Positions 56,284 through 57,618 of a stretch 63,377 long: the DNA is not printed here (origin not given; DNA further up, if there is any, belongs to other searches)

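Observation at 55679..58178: Self-contained cytidylyltransferase / extended-SDR / AraD-epimerase operon: candidate route to an unusual CDP-pentitol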

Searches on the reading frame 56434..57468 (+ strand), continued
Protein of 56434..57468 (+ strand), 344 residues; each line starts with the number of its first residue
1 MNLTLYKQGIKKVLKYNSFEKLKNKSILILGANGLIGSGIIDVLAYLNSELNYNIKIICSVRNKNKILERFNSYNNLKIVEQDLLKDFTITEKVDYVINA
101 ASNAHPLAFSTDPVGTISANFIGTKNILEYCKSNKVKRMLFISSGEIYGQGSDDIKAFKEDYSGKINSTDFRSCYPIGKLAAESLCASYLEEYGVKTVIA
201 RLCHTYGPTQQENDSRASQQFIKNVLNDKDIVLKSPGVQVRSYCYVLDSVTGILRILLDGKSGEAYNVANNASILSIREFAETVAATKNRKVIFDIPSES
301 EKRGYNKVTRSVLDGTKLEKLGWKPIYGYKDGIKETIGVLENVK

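Call 78: get_annotated_region(hit=H2, flank=5000)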
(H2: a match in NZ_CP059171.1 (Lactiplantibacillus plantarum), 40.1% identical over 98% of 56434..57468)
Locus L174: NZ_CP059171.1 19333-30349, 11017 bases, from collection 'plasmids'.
description: Lactiplantibacillus plantarum strain Lp900 plasmid pLp900-3, complete sequence
organism: Lactiplantibacillus plantarum (NCBI taxid 1590)
taxonomy: Bacteria; Bacillota; Bacilli; Lactobacillales; Lactobacillaceae; Lactiplantibacillus; Lactiplantibacillus plantarum
host: -; source: culture,Ogi (red sorghum); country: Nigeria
typing (MOB-suite, as given by PLSDB): mobilizable; replicon rep_cluster_731; relaxase MOBP,MOBQ
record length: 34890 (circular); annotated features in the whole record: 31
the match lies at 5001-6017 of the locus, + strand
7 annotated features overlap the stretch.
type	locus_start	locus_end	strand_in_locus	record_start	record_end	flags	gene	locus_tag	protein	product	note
CDS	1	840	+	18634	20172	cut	-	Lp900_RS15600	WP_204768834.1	lipid II flippase MurJ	-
CDS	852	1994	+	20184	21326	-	-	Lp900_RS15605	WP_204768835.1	EpsG family protein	-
CDS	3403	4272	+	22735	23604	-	-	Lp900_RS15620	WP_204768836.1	LicD family protein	-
CDS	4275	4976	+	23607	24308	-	-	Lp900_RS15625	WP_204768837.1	IspD/TarI family cytidylyltransferase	-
CDS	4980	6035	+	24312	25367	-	-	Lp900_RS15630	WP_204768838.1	NAD-dependent epimerase/dehydratase family protein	-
CDS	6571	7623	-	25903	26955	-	-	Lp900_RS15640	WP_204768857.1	IS30 family transposase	-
CDS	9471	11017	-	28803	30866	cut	mobQ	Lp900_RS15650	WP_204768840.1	MobQ family relaxase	-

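Call 83: find_encoding_contigs(protein=P0009, flank=5000, max_places=1)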
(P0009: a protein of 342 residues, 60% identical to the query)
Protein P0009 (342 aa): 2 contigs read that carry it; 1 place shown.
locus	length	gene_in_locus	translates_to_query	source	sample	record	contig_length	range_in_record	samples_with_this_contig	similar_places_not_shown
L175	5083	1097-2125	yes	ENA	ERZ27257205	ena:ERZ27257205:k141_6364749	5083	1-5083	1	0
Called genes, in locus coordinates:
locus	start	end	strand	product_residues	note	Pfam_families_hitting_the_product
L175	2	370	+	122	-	?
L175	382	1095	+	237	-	PF00483:NTP_transferase (weak), PF01128:IspD, PF12804:NTP_transf_3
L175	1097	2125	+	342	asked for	PF01073:3Beta_HSD, PF01370:Epimerase, PF02719:Polysacc_synt_2 (weak), PF13460:NAD_binding_10, PF16363:GDP_Man_Dehyd, PF07993:NAD_binding_4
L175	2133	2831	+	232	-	PF00596:Aldolase_II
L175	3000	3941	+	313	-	-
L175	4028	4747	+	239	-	-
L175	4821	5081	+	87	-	?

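Call 84: find_encoding_contigs(protein=P0058, flank=5000, max_places=1)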
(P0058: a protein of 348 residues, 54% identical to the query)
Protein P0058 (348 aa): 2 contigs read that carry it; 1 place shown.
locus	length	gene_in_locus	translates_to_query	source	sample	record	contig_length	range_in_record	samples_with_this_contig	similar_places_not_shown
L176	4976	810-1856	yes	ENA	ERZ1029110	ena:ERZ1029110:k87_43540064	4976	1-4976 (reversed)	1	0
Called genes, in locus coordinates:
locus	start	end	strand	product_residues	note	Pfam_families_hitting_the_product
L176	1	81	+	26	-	?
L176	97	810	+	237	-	PF01128:IspD, PF12804:NTP_transf_3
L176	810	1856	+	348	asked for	PF01073:3Beta_HSD, PF01370:Epimerase, PF02719:Polysacc_synt_2 (weak), PF16363:GDP_Man_Dehyd, PF07993:NAD_binding_4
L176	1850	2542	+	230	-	PF00596:Aldolase_II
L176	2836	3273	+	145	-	-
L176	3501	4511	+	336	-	PF13310:Virulence_RhuM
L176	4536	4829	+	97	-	PF14131:DUF4298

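Call 85: find_encoding_contigs(protein=P0016, flank=5000, max_places=1)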
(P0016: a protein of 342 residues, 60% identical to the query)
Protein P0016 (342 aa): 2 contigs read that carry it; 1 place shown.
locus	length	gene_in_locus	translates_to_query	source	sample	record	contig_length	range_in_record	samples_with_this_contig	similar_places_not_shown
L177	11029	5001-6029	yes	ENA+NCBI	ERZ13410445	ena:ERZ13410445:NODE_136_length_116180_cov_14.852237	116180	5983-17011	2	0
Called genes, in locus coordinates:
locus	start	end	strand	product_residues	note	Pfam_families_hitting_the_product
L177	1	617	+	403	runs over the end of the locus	PF13439:Glyco_transf_4 (faint), PF00534:Glycos_transf_1, PF13692:Glyco_trans_1_4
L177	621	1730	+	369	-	PF01757:Acyl_transf_3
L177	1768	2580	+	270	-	PF04991:LicD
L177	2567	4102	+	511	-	-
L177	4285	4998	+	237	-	PF00483:NTP_transferase (weak), PF01128:IspD, PF12804:NTP_transf_3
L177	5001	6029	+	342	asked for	PF01073:3Beta_HSD, PF01370:Epimerase, PF04321:RmlD_sub_bind (weak), PF16363:GDP_Man_Dehyd, PF07993:NAD_binding_4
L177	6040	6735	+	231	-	PF00596:Aldolase_II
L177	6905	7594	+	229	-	PF02706:Wzz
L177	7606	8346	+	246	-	PF13614:AAA_31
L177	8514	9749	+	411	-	-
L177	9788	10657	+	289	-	PF19700:DUF6198 (weak), PF02588:YitT_membrane, PF10035:DUF2179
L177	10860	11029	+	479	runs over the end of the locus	PF04326:SLFN_AlbA_2, PF13749:HATPase_c_4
